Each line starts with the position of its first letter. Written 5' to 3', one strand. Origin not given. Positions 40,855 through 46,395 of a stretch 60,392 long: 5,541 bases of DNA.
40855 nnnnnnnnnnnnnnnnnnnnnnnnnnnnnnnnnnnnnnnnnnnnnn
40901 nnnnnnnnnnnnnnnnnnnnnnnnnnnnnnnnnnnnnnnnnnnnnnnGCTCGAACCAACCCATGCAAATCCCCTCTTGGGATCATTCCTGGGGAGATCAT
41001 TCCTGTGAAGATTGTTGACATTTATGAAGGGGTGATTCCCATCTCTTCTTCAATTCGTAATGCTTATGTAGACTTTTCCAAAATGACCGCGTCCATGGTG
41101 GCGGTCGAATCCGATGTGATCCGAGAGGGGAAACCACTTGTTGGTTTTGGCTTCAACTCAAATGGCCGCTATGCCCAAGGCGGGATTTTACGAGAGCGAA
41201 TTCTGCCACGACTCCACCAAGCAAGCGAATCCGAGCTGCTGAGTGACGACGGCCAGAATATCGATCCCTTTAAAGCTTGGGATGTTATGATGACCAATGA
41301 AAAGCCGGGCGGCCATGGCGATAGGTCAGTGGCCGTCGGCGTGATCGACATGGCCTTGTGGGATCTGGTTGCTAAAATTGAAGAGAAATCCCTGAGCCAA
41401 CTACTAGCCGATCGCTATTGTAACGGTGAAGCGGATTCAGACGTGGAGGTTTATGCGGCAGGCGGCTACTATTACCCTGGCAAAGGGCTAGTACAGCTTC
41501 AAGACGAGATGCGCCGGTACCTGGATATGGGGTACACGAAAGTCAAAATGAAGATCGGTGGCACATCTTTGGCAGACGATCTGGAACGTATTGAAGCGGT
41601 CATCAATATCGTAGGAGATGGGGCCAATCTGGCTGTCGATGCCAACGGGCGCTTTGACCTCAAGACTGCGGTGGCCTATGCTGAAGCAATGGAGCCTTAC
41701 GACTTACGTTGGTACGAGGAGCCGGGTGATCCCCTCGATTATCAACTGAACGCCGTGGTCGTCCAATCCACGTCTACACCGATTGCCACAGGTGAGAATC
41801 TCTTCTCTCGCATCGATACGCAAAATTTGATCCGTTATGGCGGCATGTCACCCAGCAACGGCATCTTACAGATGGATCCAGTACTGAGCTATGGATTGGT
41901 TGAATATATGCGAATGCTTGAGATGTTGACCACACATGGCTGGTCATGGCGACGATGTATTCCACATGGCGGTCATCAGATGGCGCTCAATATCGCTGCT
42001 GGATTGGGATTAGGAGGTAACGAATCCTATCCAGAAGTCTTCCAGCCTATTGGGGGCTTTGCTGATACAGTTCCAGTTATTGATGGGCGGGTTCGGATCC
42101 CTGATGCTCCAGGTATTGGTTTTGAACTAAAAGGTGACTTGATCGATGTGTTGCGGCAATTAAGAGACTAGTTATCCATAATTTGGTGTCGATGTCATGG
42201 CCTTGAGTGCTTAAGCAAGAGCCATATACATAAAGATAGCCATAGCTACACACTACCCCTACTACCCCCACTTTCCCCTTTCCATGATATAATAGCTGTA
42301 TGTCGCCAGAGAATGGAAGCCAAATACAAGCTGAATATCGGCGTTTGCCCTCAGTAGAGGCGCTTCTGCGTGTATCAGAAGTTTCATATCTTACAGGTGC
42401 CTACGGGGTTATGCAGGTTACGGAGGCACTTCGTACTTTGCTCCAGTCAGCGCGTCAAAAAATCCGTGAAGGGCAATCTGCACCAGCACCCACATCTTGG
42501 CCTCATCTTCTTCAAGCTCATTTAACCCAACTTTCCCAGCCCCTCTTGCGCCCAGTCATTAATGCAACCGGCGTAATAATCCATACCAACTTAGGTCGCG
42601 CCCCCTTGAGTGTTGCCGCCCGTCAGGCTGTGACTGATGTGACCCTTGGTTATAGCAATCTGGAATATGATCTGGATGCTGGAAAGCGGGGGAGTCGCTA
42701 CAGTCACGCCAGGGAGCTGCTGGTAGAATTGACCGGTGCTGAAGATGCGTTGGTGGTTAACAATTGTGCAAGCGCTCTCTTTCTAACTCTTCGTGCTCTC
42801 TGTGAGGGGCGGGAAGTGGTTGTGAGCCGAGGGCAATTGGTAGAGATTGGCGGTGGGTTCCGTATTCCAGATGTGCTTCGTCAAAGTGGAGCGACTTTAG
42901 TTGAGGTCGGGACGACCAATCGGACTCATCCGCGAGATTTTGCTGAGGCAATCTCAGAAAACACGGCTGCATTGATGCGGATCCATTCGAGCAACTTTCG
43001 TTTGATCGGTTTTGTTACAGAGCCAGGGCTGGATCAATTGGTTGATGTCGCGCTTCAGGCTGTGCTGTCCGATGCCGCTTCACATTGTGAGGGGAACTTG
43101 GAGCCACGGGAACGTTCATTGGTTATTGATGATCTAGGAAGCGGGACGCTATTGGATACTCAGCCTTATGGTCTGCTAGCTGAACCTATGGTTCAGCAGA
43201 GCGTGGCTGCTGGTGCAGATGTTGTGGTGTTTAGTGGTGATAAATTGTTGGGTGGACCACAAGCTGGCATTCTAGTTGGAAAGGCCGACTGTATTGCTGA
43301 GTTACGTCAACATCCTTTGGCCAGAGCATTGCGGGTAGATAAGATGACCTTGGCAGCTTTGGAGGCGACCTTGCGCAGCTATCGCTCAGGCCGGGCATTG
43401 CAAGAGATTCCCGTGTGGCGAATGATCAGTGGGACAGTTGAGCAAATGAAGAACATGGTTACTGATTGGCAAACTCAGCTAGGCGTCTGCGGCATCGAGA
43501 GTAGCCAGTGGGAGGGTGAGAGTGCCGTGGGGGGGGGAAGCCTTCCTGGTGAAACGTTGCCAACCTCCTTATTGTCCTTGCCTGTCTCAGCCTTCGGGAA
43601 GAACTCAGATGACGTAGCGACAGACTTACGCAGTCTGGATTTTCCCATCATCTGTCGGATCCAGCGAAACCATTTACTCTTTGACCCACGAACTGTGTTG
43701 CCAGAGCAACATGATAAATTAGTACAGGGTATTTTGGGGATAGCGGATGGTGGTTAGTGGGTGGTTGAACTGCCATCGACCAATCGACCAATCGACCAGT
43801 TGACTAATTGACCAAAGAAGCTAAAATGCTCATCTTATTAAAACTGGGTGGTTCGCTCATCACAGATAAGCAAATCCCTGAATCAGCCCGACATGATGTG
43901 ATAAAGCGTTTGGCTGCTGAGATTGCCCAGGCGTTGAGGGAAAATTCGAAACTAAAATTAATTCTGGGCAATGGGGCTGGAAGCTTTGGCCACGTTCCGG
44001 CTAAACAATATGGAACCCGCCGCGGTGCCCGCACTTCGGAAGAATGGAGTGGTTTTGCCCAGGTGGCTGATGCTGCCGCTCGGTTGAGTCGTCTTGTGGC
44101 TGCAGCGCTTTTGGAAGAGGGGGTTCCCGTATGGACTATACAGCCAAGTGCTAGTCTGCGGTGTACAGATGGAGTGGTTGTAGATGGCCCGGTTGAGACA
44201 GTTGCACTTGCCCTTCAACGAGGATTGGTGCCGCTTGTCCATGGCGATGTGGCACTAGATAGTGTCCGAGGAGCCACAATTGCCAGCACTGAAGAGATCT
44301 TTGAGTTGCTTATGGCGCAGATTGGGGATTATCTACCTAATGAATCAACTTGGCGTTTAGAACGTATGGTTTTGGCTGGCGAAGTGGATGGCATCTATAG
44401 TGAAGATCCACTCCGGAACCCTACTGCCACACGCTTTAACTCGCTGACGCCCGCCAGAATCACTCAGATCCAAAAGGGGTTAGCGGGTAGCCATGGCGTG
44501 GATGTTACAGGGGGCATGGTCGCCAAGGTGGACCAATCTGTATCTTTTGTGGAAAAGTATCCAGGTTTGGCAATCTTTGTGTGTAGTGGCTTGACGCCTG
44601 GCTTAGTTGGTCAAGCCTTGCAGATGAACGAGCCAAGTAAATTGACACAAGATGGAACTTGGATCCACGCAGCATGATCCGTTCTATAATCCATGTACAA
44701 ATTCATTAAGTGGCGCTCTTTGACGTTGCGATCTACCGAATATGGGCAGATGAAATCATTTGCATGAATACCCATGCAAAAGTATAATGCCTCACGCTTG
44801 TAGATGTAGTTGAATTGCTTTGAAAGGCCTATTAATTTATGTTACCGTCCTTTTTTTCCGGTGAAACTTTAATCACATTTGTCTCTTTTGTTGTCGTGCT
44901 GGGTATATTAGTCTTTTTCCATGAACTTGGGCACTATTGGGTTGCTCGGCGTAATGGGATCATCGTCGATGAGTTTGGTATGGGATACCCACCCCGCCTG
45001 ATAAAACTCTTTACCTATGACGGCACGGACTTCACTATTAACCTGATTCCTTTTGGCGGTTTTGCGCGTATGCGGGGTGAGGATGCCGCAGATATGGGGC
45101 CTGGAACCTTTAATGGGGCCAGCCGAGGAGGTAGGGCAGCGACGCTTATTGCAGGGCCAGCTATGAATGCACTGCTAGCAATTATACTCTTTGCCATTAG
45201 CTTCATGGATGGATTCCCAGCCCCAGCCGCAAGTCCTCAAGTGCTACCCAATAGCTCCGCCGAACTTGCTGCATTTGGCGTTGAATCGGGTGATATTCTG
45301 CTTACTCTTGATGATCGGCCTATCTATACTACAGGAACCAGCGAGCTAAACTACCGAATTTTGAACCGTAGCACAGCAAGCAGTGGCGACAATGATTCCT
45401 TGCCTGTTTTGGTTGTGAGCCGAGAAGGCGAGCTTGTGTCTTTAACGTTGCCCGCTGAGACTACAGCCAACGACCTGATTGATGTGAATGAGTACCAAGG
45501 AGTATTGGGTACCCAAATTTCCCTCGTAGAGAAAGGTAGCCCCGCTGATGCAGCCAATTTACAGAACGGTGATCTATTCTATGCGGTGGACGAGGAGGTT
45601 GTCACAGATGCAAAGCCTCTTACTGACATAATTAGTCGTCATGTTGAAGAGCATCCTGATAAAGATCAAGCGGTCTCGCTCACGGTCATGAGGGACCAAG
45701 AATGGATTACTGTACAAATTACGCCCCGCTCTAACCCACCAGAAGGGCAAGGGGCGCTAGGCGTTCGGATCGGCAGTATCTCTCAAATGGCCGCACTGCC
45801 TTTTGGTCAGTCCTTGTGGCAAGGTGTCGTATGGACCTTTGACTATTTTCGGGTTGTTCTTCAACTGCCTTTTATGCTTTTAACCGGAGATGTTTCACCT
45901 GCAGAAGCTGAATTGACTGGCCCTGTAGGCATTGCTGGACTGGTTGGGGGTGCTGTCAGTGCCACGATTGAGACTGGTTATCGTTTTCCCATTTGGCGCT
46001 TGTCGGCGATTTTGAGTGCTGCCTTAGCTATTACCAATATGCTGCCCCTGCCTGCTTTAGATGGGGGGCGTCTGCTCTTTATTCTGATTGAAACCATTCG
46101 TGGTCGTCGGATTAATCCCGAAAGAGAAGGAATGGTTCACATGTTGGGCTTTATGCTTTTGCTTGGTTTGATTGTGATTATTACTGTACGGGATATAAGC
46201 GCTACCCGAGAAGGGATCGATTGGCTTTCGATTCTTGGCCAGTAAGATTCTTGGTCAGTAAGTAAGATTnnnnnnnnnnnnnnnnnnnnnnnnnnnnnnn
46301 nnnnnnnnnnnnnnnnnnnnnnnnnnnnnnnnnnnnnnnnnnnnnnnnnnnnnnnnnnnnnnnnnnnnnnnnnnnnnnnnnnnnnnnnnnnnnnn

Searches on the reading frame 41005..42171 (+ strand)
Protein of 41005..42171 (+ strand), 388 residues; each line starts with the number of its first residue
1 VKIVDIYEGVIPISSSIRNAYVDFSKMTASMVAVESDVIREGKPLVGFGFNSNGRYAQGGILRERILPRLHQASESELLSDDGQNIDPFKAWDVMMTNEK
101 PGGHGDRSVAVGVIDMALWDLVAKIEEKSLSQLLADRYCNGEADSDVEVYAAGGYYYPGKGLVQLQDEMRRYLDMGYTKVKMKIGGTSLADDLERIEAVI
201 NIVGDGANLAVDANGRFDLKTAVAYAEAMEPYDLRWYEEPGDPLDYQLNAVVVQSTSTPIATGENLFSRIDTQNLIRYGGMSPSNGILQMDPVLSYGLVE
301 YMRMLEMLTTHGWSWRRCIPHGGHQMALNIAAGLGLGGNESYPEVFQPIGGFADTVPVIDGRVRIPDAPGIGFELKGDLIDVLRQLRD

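Call 15: search_protein_families(library=pfam, proteins=[window:41005-42171:+], max_evalue=0.001)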
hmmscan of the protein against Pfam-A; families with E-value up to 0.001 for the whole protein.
window:41005-42171:+ (388 aa): 2 families
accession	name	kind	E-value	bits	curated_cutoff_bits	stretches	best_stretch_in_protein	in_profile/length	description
PF13378.12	MR_MLE_C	-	5.9e-41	141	29.4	1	165-377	2-217/219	Enolase C-terminal domain-like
PF02746.21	MR_MLE_N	-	0.00021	21.9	22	1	77-134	66-116/117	Mandelate racemase / muconate lactonizing enzyme, N-terminal domain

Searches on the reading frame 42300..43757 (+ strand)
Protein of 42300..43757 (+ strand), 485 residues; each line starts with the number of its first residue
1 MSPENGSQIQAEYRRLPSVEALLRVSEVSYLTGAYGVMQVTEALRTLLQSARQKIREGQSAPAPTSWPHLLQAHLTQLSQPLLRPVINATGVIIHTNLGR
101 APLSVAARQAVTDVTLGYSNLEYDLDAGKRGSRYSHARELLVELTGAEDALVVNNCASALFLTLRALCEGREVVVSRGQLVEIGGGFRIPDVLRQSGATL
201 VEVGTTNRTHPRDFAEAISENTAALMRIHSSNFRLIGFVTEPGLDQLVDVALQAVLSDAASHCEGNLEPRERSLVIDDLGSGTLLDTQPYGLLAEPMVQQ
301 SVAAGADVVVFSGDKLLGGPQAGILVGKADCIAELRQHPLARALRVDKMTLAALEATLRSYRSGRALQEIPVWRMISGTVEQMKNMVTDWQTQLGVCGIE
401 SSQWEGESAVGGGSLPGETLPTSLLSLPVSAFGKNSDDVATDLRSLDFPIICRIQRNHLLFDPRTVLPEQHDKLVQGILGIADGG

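Call 15: search_protein_families(library=pfam, proteins=[window:42300-43757:+], max_evalue=0.001)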
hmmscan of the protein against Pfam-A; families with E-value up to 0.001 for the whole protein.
window:42300-43757:+ (485 aa): 3 families
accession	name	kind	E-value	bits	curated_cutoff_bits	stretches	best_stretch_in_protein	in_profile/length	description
PF03841.19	SelA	-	3.4e-130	434.8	22.8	1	86-466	1-366/367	L-seryl-tRNA selenium transferase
PF12390.13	Se-cys_synth_N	-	1.8e-07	31.6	22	1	13-52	1-40/40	Selenocysteine synthase N terminal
PF01053.26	Cys_Met_Meta_PP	-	0.00011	21.4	27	0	294-323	177-209/381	Cys/Met metabolism PLP-dependent enzyme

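Call 105: search_protein_families(library=ncbifam, proteins=[window:42300-43757:+], max_evalue=0.00001)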
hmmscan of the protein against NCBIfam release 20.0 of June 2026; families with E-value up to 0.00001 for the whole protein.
window:42300-43757:+ (485 aa): 4 families
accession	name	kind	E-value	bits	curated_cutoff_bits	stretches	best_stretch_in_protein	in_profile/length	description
TIGR00474.1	selA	equivalog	1.1e-160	535.5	267.9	1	13-476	1-451/455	L-seryl-tRNA(Sec) selenium transferase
TIGR01437.1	selA_rel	subfamily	1.6e-22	79.9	385.3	2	294-476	188-357/363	DgaE family pyridoxal phosphate-dependent ammonia lyase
NF047797.1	glminPNH3LysDgaE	equivalog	7.7e-20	71.2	600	2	294-389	190-287/367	D-glucosaminate-6-phosphate ammonia lyase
TIGR03576.1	pyridox_MJ0158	hypoth_equivalog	6.5e-09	35.4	304.45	1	300-363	189-252/346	TIGR03576 family pyridoxal phosphate-dependent enzyme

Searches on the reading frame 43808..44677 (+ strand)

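Call 15: search_protein_families(library=pfam, proteins=[window:43808-44677:+], max_evalue=0.001)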
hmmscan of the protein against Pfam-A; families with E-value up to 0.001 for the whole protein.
window:43808-44677:+ (289 aa): 1 family
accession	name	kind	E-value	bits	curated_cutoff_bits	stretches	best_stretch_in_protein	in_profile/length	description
PF00696.33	AA_kinase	-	4.6e-27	95.7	24.9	1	7-250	1-225/234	Amino acid kinase family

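Call 105: search_protein_families(library=ncbifam, proteins=[window:43808-44677:+], max_evalue=0.00001)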
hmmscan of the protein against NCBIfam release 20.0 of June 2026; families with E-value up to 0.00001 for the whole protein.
window:43808-44677:+ (289 aa): 5 families
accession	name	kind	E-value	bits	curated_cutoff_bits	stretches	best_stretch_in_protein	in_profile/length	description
NF040647.1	IPPK_Arch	equivalog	4.1e-44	150.8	120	1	9-273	1-251/259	isopentenyl phosphate kinase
NF000338.1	fomA_AB016934.1.gene6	equivalog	5.1e-09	35.6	550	1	9-249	6-225/266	fosfomycin resistance kinase FomA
TIGR02076.1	pyrH_arch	equivalog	8.6e-08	32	158.05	0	185-225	132-172/222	UMP kinase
TIGR02075.1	pyrH_bact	equivalog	1.6e-06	27.9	243.9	0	190-217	156-184/233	UMP kinase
TIGR01027.1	proB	equivalog_domain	2e-06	27.2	186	0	185-273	159-244/363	glutamate 5-kinase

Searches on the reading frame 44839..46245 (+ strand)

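Call 15: search_protein_families(library=pfam, proteins=[window:44839-46245:+], max_evalue=0.001)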
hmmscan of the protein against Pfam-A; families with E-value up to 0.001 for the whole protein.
window:44839-46245:+ (468 aa): 4 families
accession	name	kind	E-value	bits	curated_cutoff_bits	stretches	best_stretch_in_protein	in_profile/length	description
PF02163.28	Peptidase_M50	-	6.3e-50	170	27.2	1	17-443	2-220/221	Peptidase family M50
PF17820.7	PDZ_6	-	2e-09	37.5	27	1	227-266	2-41/54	PDZ domain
PF13180.12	PDZ_2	-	9e-09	35.9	27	1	227-294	16-78/80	PDZ domain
PF00595.29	PDZ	-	0.00025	21.8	23.2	0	223-258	25-60/81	PDZ domain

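Call 105: search_protein_families(library=ncbifam, proteins=[window:44839-46245:+], max_evalue=0.00001)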
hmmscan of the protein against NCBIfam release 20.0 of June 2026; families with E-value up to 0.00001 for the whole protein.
window:44839-46245:+ (468 aa): 5 families
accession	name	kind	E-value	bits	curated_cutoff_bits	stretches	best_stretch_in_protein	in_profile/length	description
TIGR00054.1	TIGR00054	equivalog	2e-63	214.7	147.55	1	11-454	4-417/421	RIP metalloprotease RseP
NF008046.0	PRK10779.1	equivalog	2.6e-45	155.4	477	1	11-454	5-448/450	sigma E protease regulator RseP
TIGR02037.1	degP_htrA_DO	subfamily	6.5e-09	35.2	416.2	1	214-298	253-329/434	Do family serine endopeptidase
NF041521.1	HhoA_HhoB_HtrA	equivalog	1.1e-07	31.5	450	1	208-297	251-332/335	HhoA/HhoB/HtrA family serine endopeptidase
NF007526.1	PRK10139.1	equivalog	4.1e-07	29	756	1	133-290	296-451/456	serine endoprotease DegQ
